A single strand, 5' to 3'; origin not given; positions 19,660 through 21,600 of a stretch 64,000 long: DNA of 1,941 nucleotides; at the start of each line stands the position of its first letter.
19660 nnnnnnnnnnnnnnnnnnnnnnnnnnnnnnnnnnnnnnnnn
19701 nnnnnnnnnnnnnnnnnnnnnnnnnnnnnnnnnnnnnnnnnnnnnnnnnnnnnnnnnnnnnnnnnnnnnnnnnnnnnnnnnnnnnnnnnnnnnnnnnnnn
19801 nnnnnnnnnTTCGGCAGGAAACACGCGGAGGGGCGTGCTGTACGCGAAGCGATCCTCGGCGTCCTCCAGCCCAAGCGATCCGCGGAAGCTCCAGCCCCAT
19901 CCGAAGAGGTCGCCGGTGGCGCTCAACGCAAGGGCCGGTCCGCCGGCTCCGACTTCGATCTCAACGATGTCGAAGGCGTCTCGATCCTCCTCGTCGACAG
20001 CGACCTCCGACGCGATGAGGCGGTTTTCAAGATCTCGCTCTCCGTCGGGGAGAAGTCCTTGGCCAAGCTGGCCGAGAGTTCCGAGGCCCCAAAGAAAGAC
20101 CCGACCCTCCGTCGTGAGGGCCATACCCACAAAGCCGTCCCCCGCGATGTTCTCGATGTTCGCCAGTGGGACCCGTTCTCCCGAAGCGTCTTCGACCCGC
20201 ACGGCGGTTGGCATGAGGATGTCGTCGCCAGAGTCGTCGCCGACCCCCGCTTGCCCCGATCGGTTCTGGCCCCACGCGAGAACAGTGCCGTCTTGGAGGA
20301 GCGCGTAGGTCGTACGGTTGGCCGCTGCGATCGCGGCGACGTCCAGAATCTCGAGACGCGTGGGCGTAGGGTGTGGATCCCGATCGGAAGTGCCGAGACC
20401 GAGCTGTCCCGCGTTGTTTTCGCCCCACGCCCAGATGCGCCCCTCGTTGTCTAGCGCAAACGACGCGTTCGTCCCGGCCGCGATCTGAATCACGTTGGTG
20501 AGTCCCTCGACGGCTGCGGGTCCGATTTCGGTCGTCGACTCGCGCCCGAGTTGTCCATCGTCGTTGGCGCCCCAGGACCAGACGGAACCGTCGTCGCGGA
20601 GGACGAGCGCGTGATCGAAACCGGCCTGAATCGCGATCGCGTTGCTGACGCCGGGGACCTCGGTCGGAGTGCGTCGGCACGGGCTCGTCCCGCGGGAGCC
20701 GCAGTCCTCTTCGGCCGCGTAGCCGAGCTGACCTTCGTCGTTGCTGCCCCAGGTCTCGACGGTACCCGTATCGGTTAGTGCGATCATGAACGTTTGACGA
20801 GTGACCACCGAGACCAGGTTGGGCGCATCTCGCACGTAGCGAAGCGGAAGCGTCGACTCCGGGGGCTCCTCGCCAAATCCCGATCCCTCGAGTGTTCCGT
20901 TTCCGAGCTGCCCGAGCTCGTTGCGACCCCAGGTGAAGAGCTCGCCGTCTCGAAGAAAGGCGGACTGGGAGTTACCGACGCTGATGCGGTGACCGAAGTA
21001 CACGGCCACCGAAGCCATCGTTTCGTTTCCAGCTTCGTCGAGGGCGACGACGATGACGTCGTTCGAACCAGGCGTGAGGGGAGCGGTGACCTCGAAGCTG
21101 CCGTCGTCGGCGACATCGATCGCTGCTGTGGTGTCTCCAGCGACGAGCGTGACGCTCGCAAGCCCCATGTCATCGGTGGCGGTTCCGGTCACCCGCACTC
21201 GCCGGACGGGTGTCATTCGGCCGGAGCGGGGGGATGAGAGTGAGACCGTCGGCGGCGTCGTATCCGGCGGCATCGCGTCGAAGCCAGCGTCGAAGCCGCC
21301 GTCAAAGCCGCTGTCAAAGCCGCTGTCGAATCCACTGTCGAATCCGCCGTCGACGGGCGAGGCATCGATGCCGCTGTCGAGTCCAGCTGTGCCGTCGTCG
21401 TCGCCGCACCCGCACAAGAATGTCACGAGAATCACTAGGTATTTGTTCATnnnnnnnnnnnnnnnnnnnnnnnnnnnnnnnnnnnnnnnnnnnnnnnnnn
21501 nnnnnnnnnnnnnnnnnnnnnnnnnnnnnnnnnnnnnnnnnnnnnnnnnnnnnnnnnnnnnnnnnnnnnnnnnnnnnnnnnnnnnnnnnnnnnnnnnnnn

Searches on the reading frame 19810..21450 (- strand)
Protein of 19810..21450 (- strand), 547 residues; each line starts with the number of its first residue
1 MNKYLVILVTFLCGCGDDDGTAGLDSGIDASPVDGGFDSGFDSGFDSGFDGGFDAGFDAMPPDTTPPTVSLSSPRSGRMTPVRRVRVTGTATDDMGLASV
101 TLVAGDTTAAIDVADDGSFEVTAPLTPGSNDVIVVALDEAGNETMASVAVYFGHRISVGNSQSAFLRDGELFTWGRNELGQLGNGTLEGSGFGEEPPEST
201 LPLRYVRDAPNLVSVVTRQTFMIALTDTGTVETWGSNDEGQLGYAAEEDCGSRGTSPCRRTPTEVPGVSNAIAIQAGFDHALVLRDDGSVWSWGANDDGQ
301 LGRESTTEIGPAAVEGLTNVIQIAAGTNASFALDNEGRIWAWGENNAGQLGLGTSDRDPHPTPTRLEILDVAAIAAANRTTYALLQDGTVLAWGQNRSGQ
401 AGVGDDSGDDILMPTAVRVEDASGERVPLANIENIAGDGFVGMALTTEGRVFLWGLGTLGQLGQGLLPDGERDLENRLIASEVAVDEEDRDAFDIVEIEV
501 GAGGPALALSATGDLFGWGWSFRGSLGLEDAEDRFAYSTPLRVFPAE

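Call 13: search_protein_families(library=pfam, proteins=[window:19810-21450:-], max_evalue=0.01)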
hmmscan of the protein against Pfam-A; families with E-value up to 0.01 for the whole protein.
window:19810-21450:- (547 aa): 7 families
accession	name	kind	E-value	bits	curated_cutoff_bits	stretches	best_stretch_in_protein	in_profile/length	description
PF25390.1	WD40_RLD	-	1.4e-91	308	150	2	155-469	35-334/363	RCC1-like domain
PF00415.24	RCC1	-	9.8e-55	183.4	21.7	6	287-333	1-50/50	Regulator of chromosome condensation (RCC1) repeat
PF13540.12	RCC1_2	-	4.9e-43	144.3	22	4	272-300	2-30/30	Regulator of chromosome condensation (RCC1) repeat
PF09136.16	Glucodextran_B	-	4.3e-11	43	27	1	67-150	1-79/83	Glucodextranase, domain B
PF25384.1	Alsin_RLD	-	1.5e-07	31.5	100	0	319-354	276-311/405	Alsin RCC1-like domain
PF17957.7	Big_7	-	5.5e-06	27.4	24.1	1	67-130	1-66/70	Bacterial Ig domain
PF19077.6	Big_13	-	0.0036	18.2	27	1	88-147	32-94/102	Bacterial Ig-like domain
